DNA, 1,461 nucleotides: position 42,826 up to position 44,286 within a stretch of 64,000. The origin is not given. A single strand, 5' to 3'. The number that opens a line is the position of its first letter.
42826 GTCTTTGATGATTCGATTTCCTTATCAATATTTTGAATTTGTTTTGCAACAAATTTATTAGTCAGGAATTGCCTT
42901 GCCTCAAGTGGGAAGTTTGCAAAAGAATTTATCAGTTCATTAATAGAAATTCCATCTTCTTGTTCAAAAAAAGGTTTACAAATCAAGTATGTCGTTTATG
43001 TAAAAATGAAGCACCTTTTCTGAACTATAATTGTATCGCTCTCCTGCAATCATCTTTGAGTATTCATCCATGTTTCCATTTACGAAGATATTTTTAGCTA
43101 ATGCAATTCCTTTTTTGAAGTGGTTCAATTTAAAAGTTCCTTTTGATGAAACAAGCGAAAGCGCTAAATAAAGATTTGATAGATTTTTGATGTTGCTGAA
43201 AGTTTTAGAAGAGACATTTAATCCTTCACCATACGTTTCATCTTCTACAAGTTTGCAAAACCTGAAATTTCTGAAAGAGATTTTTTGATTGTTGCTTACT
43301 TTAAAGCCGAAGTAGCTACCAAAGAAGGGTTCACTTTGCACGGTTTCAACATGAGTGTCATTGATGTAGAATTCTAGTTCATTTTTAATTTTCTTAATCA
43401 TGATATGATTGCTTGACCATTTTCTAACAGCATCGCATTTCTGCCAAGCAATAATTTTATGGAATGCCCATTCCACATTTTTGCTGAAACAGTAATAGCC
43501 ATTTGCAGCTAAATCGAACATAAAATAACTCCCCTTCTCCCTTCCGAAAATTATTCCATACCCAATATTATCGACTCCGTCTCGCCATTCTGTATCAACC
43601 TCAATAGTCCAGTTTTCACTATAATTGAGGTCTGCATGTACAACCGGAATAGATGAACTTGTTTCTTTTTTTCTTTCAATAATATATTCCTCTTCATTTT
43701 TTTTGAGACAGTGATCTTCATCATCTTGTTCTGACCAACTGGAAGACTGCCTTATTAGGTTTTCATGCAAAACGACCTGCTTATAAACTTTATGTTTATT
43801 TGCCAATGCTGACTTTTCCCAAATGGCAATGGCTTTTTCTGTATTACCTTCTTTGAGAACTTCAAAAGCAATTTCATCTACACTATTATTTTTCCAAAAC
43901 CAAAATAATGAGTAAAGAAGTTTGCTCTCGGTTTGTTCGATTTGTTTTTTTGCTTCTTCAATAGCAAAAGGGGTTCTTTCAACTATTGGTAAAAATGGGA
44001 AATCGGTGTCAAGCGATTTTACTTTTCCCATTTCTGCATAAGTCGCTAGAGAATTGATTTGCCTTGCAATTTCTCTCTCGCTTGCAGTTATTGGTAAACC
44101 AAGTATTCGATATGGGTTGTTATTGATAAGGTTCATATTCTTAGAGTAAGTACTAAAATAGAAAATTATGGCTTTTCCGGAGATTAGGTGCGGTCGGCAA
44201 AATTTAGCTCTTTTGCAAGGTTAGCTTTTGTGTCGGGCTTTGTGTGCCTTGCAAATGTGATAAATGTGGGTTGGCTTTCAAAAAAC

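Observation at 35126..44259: Repeat-bounded, AT-rich island encoding an Hsp70 / J-like / GrpE-like / kinase / AAA+ array (candidate undescribed system, now inactivated)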

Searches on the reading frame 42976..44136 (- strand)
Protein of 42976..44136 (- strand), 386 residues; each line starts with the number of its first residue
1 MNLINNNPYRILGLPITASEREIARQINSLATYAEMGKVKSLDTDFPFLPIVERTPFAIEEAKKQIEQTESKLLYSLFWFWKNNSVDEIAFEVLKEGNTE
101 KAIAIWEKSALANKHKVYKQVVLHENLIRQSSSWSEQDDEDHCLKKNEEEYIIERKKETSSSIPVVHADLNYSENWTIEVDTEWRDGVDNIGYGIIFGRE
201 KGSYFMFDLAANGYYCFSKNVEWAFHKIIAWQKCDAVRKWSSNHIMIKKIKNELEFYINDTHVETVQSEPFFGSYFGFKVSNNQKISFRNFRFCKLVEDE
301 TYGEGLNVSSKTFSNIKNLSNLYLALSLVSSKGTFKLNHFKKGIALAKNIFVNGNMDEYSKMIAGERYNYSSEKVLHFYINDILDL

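Call 4: search_protein_families(library=pfam, proteins=[window:42976-44136:-], max_evalue=0.01)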
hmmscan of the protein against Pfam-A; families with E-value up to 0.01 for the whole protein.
window:42976-44136:- (386 aa): 0 families

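Call 10: search_protein_families(library=padloc, proteins=[window:42976-44136:-], max_evalue=0.01)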
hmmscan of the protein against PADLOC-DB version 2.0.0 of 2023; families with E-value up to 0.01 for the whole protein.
window:42976-44136:- (386 aa): 0 families

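Call 11: search_protein_families(library=ncbifam, proteins=[window:42976-44136:-], max_evalue=0.01)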
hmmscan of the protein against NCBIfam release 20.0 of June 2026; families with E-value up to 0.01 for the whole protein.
window:42976-44136:- (386 aa): 0 families

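Call 16: find_homologous_proteins(query=window:42976-44136:-)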
Query window:42976-44136:- (386 aa): 86 proteins with E <= 0.001 among 4914 candidates.
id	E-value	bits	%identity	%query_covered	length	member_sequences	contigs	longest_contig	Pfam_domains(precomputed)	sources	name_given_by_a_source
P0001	1.2e-257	872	100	100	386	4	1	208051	-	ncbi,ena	-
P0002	2.6e-172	591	68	100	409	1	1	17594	-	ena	-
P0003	8.4e-160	550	65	100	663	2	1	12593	-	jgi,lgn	jgi:rubrerythrin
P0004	1.2e-147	510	57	100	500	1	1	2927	-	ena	-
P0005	2.3e-147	509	60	100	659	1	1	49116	-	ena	-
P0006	9.0e-143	494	59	100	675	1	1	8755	-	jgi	jgi:hypothetical protein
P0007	8.6e-139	481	62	91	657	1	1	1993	PF13441.13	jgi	-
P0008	2.5e-135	470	71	76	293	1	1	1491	-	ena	-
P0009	1.2e-131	457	55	99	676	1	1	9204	-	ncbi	-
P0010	1.5e-129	450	52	100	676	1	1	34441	-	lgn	-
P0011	1.5e-127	444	66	75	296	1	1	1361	-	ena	-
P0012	2.9e-114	400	84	54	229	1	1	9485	-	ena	-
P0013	1.3e-103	365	45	100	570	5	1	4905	-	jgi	jgi:hypothetical protein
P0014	5.7e-102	360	45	100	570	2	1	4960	-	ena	-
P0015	6.5e-101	356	46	100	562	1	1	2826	-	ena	-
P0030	5.7e-90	320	43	94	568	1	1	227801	-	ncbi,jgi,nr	ncbi:MAG: hypothetical protein JST50_01805 [Bacteroidetes bacterium]|jgi:hypothetical protein|nr:hyp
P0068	2.9e-16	78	44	28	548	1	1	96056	-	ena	-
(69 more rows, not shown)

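Call 18: find_encoding_contigs(protein=P0005, flank=10000, max_places=3)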
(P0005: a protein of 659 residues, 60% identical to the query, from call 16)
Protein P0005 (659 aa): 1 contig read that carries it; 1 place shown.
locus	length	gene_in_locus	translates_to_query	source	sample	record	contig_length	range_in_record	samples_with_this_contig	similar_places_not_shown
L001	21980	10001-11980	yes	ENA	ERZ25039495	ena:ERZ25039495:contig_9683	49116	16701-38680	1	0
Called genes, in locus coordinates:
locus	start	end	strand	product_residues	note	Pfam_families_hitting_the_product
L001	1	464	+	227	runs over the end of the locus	-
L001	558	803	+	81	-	-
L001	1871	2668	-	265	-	PF05014:Nuc_deoxyrib_tr (weak)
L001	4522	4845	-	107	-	PF20619:DUF6804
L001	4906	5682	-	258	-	PF00226:DnaJ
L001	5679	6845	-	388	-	-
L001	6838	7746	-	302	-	PF09935:DUF2167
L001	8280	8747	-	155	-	PF00012:HSP70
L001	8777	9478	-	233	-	PF00012:HSP70, PF06723:MreB_Mbl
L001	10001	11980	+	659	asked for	-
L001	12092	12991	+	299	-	-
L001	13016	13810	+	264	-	PF00012:HSP70, PF06723:MreB_Mbl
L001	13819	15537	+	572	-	PF00012:HSP70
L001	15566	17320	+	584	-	PF00069:Pkinase, PF07714:PK_Tyr_Ser-Thr, PF05496:RuvB_N (faint), PF13191:AAA_16 (faint), PF00004:AAA, PF07728:AAA_5 (weak), PF13173:AAA_14 (weak), PF17862:AAA_lid_3 (weak)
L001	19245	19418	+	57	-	-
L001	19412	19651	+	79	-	-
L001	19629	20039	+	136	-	-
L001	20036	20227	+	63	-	-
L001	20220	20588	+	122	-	PF08401:ArdcN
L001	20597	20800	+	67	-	-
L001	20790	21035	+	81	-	-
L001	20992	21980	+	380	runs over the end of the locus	PF13479:AAA_24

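Call 19: find_encoding_contigs(protein=P0001, flank=10000, max_places=3)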
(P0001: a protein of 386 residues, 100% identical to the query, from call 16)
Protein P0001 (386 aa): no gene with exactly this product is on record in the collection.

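Call 20: find_encoding_contigs(protein=P0030, flank=10000, max_places=2)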
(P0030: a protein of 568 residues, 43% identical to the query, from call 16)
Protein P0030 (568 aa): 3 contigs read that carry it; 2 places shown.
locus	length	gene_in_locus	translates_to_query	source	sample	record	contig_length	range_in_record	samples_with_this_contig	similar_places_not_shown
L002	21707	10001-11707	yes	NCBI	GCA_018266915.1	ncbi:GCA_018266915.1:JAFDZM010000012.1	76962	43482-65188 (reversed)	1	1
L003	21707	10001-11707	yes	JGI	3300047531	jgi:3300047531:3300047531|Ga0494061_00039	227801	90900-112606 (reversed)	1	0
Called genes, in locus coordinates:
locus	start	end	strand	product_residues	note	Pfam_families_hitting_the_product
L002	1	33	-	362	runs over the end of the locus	PF01757:Acyl_transf_3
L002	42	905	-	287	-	PF01061:ABC2_membrane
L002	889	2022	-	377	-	PF13439:Glyco_transf_4, PF20706:GT4-conflict, PF00534:Glycos_transf_1, PF13692:Glyco_trans_1_4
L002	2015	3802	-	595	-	PF13522:GATase_6, PF13537:GATase_7, PF00733:Asn_synthase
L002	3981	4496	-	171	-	PF02357:NusG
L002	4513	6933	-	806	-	PF02706:Wzz (weak), PF13807:GNVR (weak), PF13614:AAA_31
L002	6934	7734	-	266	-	PF02563:Poly_export, PF10531:SLBB, PF22461:SLBB_2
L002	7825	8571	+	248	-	PF00535:Glycos_transf_2, PF10111:Glyco_tranf_2_2 (weak)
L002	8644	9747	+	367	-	PF00953:Glycos_transf_4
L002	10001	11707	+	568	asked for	-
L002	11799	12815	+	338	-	PF00044:Gp_dh_N, PF02800:Gp_dh_C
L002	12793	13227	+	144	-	PF00583:Acetyltransf_1, PF13527:Acetyltransf_9, PF13673:Acetyltransf_10, PF13508:Acetyltransf_7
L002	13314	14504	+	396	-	PF00162:PGK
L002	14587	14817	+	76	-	-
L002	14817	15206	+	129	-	PF01850:PIN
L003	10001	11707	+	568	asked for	-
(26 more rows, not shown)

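Call 21: find_encoding_contigs(protein=P0010, flank=10000, max_places=2)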
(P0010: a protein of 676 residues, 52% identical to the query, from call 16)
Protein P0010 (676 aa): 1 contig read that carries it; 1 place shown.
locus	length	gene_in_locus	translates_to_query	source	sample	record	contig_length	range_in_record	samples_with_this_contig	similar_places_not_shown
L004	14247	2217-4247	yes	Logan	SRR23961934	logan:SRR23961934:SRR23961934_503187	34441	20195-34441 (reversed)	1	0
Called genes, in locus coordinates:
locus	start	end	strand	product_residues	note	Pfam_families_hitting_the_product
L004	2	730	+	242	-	?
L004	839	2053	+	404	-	PF05048:NosD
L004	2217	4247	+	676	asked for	-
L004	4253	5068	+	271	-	-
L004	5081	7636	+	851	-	PF00012:HSP70, PF06723:MreB_Mbl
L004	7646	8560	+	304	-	PF00069:Pkinase, PF07714:PK_Tyr_Ser-Thr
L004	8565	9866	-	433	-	PF07690:MFS_1, PF00083:Sugar_tr (weak), PF07690:MFS_1, PF12832:MFS_1_like, PF00083:Sugar_tr (weak)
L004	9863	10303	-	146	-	-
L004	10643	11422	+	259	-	PF13860:FlgD_ig (weak), PF18962:Por_Secre_tail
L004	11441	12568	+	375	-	PF19335:HMBD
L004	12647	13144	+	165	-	-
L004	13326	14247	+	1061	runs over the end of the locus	PF00801:PKD (weak), PF13585:CHU_C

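Call 23: search_protein_families(library=pfam, proteins=[P0010, L004:4253-5068:+, L004:5081-7636:+, L004:7646-8560:+, L001:15566-17320:+, L001:12092-12991:+, P0030, P0068], max_evalue=1)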
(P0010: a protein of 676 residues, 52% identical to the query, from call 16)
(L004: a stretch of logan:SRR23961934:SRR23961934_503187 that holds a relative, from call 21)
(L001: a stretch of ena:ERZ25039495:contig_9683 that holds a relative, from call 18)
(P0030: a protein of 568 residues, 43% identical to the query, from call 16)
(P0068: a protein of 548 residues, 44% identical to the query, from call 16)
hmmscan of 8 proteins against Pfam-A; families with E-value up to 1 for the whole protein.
P0010 (676 aa): 1 family
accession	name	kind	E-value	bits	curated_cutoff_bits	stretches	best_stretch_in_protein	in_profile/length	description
PF09527.15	ATPase_gene1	-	0.3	11.6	26.6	1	599-635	9-48/54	Putative F0F1-ATPase subunit Ca2+/Mg2+ transporter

L004:4253-5068:+ (271 aa): 9 families
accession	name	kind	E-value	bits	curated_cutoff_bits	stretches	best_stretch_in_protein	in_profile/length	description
PF06103.16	DUF948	-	0.014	16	37.2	0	78-145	9-71/89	Bacterial protein of unknown function (DUF948)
PF08700.17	VPS51_Exo84_N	-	0.06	13.9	24.2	0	170-200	54-84/87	Vps51/EXO84/COG1 N-terminal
PF23494.1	bPH_10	-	0.079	12.8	27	1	47-105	39-97/151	YqeB-like bacterial PH domain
PF10046.14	BLOC1_2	-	0.089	13.6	33.4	0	174-207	58-91/96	Biogenesis of lysosome-related organelles complex-1 subunit 2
PF04799.18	Fzo_mitofusin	-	0.11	12.4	27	0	172-207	117-152/161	fzo-like conserved region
PF04012.17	PspA_IM30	-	0.19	11.7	33.9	0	100-142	13-55/220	PspA/IM30 family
PF04949.18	Transcrip_act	-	0.33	11.3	27.5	1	174-197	79-102/154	Transcriptional activator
PF23991.1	DUF7310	-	0.44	11.5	40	0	171-207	27-63/83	Coiled-coil region of unknown function (DUF7310)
PF07889.17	DUF1664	-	0.54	10.7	34.6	0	171-207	84-120/124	Protein of unknown function (DUF1664)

L004:5081-7636:+ (851 aa): 4 families
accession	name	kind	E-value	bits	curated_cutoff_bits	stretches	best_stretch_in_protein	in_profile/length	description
PF00012.26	HSP70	-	7.8e-68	229.6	20.6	1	9-379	3-373/599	Hsp70 protein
PF06723.19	MreB_Mbl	-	1.9e-13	50.4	27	1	129-379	94-320/327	MreB/Mbl protein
PF01869.26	BcrAD_BadFG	-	0.0006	19.9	31.5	1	317-378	208-271/271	BadF/BadG/BcrA/BcrD ATPase family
PF21523.3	ParM_N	-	0.074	13.5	27.4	1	184-266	8-89/159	Plasmid segregation protein ParM, C-terminal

L004:7646-8560:+ (304 aa): 5 families
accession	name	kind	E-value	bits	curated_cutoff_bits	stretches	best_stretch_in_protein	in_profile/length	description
PF00069.31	Pkinase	-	7.6e-38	130.8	31.7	1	29-294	2-260/263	Protein kinase domain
PF07714.23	PK_Tyr_Ser-Thr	-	1.1e-26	94.2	23.1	1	34-257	7-226/258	Protein tyrosine and serine/threonine kinase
PF01636.29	APH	-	0.0014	18.9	23.2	1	147-181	166-197/239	Phosphotransferase enzyme family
PF17667.7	Pkinase_fungal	-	0.069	12.3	24.1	1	148-188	305-345/387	Fungal protein kinase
PF21512.3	ITPK1_preATP-grasp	-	0.12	12.8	27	0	76-106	49-79/87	Inositol-tetrakisphosphate 1-kinase, preATP-grasp domain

L001:15566-17320:+ (584 aa): 35 families (the best 25 are shown)
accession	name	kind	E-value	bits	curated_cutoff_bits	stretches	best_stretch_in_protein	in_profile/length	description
PF00069.31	Pkinase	-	4.8e-40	138.1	31.7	1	15-274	2-253/263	Protein kinase domain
PF00004.35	AAA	-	2.4e-36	125.5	21.2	1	363-490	1-129/131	ATPase family associated with various cellular activities (AAA)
PF07714.23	PK_Tyr_Ser-Thr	-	1.1e-28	100.7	23.1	1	19-272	6-248/258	Protein tyrosine and serine/threonine kinase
PF07728.20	AAA_5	-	7.8e-08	32.9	22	1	363-444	2-91/139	AAA domain (dynein-related subfamily)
PF17862.7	AAA_lid_3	-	1.6e-07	31.2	27.2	1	515-556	2-44/45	AAA+ lid domain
PF13173.12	AAA_14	-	1.6e-06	28.6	27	1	363-441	5-75/129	AAA domain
PF05496.18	RuvB_N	-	2.3e-06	27.9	27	1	361-432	34-97/159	Holliday junction DNA helicase RuvB P-loop domain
PF13191.12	AAA_16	-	3.6e-06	28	32.6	1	352-457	16-131/167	AAA ATPase domain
PF13401.12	AAA_22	-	0.0001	23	27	1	363-393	8-33/130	AAA domain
PF00910.28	RNA_helicase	-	0.00016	22.5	21.5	1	363-432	1-62/105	RNA helicase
PF13207.12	AAA_17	-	0.00031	21.5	27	1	366-390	1-25/136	AAA domain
PF01637.24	ATPase_2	-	0.00033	21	33.2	1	360-449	20-100/225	ATPase domain predominantly from Archaea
PF17667.7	Pkinase_fungal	-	0.00082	18.6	24.1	1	135-174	306-346/387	Fungal protein kinase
PF09336.16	Vps4_C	-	0.0014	19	21.3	1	541-578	21-57/61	Vps4 C terminal oligomerisation domain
PF13481.12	AAA_25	-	0.0014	18.7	27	1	363-381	36-54/195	AAA domain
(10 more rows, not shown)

L001:12092-12991:+ (299 aa): 11 families
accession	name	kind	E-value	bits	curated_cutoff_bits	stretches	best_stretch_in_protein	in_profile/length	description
PF06237.18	SLC52_ribofla_tr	-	0.007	15.9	27.9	1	76-160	157-239/429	Solute carrier family 52, riboflavin transporter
PF14965.11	BRI3BP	-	0.0093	16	27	1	63-163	33-134/179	Negative regulator of p53/TP53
PF09766.14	FmiP_Thoc5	-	0.01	15.6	29.4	1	37-96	104-163/362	Fms-interacting protein/Thoc5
PF05569.17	Peptidase_M56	-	0.015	14.9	31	1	79-164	64-162/296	BlaR1 peptidase M56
PF13121.11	DUF3976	-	0.034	15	25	1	108-134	13-39/40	Domain of unknown function (DUF3976)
PF03176.21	MMPL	-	0.052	12.9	20.5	1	72-134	109-173/333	MMPL family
PF04949.18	Transcrip_act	-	0.091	13.1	27.5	0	32-108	25-101/154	Transcriptional activator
PF06103.16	DUF948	-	0.39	11.3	37.2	0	217-251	24-58/89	Bacterial protein of unknown function (DUF948)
PF09174.15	Maf1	-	0.4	11.2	28.9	1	60-175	17-130/174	Maf1 regulator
PF05266.19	DUF724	-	0.44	10.8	38.4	1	20-89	117-186/188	Protein of unknown function (DUF724)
PF11669.13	WBP-1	-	0.62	11.2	28.1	0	114-166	23-77/102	WW domain-binding protein 1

P0030 (568 aa): 2 families
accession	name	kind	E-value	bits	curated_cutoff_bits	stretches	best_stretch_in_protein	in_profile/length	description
PF13385.13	Laminin_G_3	-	0.015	15.9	27.6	1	185-297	16-125/151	Concanavalin A-like lectin/glucanases superfamily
PF10721.14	DUF2514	-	0.065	13.7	26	1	433-503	90-158/161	Protein of unknown function (DUF2514)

P0068 (548 aa): 1 family
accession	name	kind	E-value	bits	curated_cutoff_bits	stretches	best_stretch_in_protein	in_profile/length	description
PF13174.12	TPR_6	-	0.16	13.1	26.3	0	90-110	7-27/33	Tetratricopeptide repeat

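Call 32: find_related_loci(query=A2, collection=genome_contigs, flank=10000)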
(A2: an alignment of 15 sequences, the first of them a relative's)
Query A2 (676 aa) in genome_contigs; peptide patterns used: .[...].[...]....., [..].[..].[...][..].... (x = any residue, [..] = any of these).
221 stretches matched a pattern; 12 encode a relative of the query (tblastn E <= 1e-3); 12 distinct loci.
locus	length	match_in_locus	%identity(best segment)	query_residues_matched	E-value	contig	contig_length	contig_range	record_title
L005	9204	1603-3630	100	1-676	0e+0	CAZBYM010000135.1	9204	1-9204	MAG TPA_asm: uncultured Chryseobacterium sp. isolate binchicken_co248_158 genome assembly, contig: NODE_10992_length_920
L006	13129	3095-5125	48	1-676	0e+0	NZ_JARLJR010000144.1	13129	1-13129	MAG: Legionella sp. isolate MAG_CO105 MetaCoAG_Bin_105_Oxic_k141_2399472, whole genome shotgun sequence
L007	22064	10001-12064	46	8-676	0e+0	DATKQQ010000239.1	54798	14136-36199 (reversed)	MAG TPA_asm: Hanamia sp. isolate SMAG_U14006 k141_1409496, whole genome shotgun sequence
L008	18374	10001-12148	44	1-676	6e-176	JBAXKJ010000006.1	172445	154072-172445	MAG: Prolixibacteraceae bacterium isolate ELA398 MAG398_6, whole genome shotgun sequence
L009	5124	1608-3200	39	1-528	7e-116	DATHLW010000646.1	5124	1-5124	MAG TPA_asm: Mucilaginibacter sp. isolate SMAG_U12616 k141_2320360, whole genome shotgun sequence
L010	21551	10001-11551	38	15-527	9e-108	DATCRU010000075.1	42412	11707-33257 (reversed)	MAG TPA_asm: Mucilaginibacter sp. isolate SMAG_U7287 k141_73692, whole genome shotgun sequence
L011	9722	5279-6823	37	17-528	2e-104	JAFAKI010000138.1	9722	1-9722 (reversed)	MAG: Mucilaginibacter sp. isolate CP_BE_RX_7 BE_RX_k147_3450753, whole genome shotgun sequence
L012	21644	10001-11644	36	6-542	1e-103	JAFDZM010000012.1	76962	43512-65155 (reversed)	MAG: Bacteroidetes bacterium isolate SZAS-84 LIN-617__12__length-76962, whole genome shotgun sequence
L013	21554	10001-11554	37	15-527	7e-103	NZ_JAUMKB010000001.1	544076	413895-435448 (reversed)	Mucilaginibacter sp. BT774 NODE_1_length_544076_cov_21.456595, whole genome shotgun sequence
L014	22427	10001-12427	40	1-676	3e-121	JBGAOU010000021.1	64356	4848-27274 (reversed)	MAG: Pyrinomonadaceae bacterium isolate MAG_MBR_H10.104 MBRH10-104_opera_contig_1822, whole genome shotgun sequence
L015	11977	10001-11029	54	1-527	2e-33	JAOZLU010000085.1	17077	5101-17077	MAG: Desulfobacterales bacterium isolate GMC2_bin_2_sub GMC2_502_length_17077_cov_45.920632, whole genome shotgun sequen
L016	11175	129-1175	26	1-535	4e-26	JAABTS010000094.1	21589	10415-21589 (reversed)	MAG: Desulfobacteraceae bacterium isolate S24.Bin080 Scaffold_89, whole genome shotgun sequence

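Call 35: find_encoding_contigs(protein=P0088, flank=10000, max_places=3)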
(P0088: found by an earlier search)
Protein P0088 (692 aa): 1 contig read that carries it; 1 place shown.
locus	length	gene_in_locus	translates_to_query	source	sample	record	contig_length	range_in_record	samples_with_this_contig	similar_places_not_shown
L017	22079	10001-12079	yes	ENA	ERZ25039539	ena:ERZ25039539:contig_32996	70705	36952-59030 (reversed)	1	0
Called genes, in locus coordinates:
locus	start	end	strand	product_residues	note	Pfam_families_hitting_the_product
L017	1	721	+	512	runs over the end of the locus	PF18936:DUF5684, PF10502:Peptidase_S26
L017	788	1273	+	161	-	PF08211:dCMP_cyt_deam_2 (weak), PF00383:dCMP_cyt_deam_1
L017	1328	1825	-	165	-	PF02870:Methyltransf_1N, PF01035:DNA_binding_1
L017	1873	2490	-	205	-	PF06736:TMEM175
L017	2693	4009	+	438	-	PF02321:OEP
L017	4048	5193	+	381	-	PF25917:BSH_RND, PF25973:BSH_CzcB (faint), PF25876:HH_MFP_RND (weak), PF25885:HH_EMRA, PF25944:Beta-barrel_RND, PF25954:Beta-barrel_RND_2 (weak), PF25967:RND-MFP_C, PF25989:YknX_C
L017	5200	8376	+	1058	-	PF00873:ACR_tran, PF03176:MMPL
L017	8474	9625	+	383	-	PF13784:Fic_N, PF02661:Fic, PF21248:SoFic-like_C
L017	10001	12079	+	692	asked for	-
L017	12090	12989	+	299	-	-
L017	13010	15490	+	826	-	PF00012:HSP70, PF06723:MreB_Mbl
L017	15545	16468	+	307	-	PF00069:Pkinase, PF07714:PK_Tyr_Ser-Thr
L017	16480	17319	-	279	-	PF13276:HTH_21, PF00665:rve, PF13683:rve_3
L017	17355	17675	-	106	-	PF01527:HTH_Tnp_1, PF13518:HTH_28 (weak)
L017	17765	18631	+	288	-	PF13191:AAA_16 (faint), PF05496:RuvB_N (faint), PF00004:AAA, PF07728:AAA_5 (weak), PF13173:AAA_14 (weak), PF17862:AAA_lid_3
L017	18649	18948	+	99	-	PF20619:DUF6804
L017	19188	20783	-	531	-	PF01804:Penicil_amidase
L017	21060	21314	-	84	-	PF01804:Penicil_amidase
